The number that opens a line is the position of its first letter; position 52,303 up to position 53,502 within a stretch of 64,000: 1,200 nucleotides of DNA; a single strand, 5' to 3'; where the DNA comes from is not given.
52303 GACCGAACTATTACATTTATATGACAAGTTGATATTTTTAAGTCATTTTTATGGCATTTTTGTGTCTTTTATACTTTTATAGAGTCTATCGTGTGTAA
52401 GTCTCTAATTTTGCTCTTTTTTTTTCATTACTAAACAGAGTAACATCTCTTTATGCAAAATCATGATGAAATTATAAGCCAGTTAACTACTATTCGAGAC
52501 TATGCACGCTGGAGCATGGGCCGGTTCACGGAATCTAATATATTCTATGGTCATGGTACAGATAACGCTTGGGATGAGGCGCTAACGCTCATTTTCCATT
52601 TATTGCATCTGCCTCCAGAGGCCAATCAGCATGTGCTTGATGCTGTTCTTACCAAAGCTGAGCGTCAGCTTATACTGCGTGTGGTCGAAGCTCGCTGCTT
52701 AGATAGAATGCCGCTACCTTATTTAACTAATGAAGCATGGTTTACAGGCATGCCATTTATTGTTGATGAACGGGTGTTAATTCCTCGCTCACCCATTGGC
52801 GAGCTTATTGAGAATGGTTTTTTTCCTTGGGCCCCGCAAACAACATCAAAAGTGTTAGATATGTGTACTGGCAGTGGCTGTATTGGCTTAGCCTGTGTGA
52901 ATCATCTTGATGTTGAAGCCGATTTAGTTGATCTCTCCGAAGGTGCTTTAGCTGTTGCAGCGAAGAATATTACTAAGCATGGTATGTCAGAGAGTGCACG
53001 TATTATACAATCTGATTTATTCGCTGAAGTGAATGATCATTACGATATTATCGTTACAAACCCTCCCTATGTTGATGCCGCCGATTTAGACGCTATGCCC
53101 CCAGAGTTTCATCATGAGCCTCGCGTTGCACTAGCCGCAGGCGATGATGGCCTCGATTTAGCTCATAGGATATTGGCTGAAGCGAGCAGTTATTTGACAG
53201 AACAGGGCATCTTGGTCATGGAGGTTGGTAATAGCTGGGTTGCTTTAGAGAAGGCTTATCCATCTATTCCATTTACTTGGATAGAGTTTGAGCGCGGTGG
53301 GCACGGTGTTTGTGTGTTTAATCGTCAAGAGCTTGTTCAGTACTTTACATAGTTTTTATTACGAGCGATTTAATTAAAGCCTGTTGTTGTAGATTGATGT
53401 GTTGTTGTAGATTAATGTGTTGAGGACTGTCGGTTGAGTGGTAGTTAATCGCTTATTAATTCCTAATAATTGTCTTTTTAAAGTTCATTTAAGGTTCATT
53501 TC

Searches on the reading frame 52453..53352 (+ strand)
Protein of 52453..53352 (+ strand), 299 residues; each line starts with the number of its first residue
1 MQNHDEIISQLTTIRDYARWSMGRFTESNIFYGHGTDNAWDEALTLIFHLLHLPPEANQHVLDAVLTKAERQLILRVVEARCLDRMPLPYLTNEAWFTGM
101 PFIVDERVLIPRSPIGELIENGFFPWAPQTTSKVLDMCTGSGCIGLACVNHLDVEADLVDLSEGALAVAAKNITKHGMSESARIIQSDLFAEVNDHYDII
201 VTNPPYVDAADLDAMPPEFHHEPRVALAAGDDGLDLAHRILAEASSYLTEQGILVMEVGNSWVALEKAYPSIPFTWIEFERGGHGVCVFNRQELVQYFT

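Call 16: find_encoding_contigs(protein=window:52453-53352:+, flank=10000, max_places=10)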
Protein window:52453-53352:+ (299 aa): 13 contigs read that carry it; 10 places shown.
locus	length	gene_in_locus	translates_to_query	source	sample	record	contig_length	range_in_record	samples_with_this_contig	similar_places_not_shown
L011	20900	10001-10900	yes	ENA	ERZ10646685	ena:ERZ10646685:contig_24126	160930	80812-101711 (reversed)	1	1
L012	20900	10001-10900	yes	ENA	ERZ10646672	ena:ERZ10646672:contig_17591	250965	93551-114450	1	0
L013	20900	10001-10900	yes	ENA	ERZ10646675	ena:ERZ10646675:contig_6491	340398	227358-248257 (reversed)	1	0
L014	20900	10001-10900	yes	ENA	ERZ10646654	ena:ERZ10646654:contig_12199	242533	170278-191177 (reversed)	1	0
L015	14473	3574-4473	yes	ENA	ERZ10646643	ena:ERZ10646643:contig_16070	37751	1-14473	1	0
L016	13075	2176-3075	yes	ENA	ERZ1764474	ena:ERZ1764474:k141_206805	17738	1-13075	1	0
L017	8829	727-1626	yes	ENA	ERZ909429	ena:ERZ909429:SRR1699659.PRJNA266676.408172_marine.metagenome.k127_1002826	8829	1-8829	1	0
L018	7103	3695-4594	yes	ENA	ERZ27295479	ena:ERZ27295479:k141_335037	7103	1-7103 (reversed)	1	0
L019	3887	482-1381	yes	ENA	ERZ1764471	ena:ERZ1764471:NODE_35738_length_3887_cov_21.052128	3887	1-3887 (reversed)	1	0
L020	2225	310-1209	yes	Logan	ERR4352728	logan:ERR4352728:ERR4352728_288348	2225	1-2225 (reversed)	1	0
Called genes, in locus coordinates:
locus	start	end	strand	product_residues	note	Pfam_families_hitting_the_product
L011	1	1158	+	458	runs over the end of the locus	PF12501:DUF3708, PF00528:BPD_transp_1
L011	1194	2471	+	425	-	PF11812:DUF3333, PF00528:BPD_transp_1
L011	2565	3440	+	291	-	PF02463:SMC_N (faint), PF00005:ABC_tran, PF13304:AAA_21 (faint)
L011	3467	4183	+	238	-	PF01895:PhoU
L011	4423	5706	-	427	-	PF01384:PHO4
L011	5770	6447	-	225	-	PF01865:PhoU_div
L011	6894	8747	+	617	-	PF01757:Acyl_transf_3, PF19040:SGNH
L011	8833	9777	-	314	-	PF13609:Porin_4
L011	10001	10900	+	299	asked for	PF13649:Methyltransf_25 (faint), PF03602:Cons_hypoth95 (weak), PF05175:MTS, PF06325:PrmA (weak), PF13847:Methyltransf_31 (weak), PF07669:Eco57I (weak)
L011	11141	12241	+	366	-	PF01264:Chorismate_synt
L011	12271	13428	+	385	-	PF01306:LacY_symp (weak), PF03825:Nuc_H_symport, PF07690:MFS_1, PF12832:MFS_1_like, PF07690:MFS_1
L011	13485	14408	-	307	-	PF04055:Radical_SAM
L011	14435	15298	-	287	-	-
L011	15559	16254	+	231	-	-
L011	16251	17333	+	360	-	PF08100:Dimerisation (weak), PF00891:Methyltransf_2, PF08242:Methyltransf_12 (weak)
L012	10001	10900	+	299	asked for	PF13649:Methyltransf_25 (faint), PF03602:Cons_hypoth95 (weak), PF05175:MTS, PF06325:PrmA (weak), PF13847:Methyltransf_31 (weak), PF07669:Eco57I (weak)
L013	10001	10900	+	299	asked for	PF13649:Methyltransf_25 (faint), PF03602:Cons_hypoth95 (weak), PF05175:MTS, PF06325:PrmA (weak), PF13847:Methyltransf_31 (weak), PF07669:Eco57I (weak)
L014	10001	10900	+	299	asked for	PF13649:Methyltransf_25 (faint), PF03602:Cons_hypoth95 (weak), PF05175:MTS, PF06325:PrmA (weak), PF13847:Methyltransf_31 (weak), PF07669:Eco57I (weak)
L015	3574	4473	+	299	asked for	PF13649:Methyltransf_25 (faint), PF03602:Cons_hypoth95 (weak), PF05175:MTS, PF06325:PrmA (weak), PF13847:Methyltransf_31 (weak), PF07669:Eco57I (weak)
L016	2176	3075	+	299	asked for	PF13649:Methyltransf_25 (faint), PF03602:Cons_hypoth95 (weak), PF05175:MTS, PF06325:PrmA (weak), PF13847:Methyltransf_31 (weak), PF07669:Eco57I (weak)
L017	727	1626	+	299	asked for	PF13649:Methyltransf_25 (faint), PF03602:Cons_hypoth95 (weak), PF05175:MTS, PF06325:PrmA (weak), PF13847:Methyltransf_31 (weak), PF07669:Eco57I (weak)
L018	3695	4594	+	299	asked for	PF13649:Methyltransf_25 (faint), PF03602:Cons_hypoth95 (weak), PF05175:MTS, PF06325:PrmA (weak), PF13847:Methyltransf_31 (weak), PF07669:Eco57I (weak)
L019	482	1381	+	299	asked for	PF13649:Methyltransf_25 (faint), PF03602:Cons_hypoth95 (weak), PF05175:MTS, PF06325:PrmA (weak), PF13847:Methyltransf_31 (weak), PF07669:Eco57I (weak)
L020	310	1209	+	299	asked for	PF13649:Methyltransf_25 (faint), PF03602:Cons_hypoth95 (weak), PF05175:MTS, PF06325:PrmA (weak), PF13847:Methyltransf_31 (weak), PF07669:Eco57I (weak)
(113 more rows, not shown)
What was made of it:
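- The porin is 314 aa in short-read contigs (call 16).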
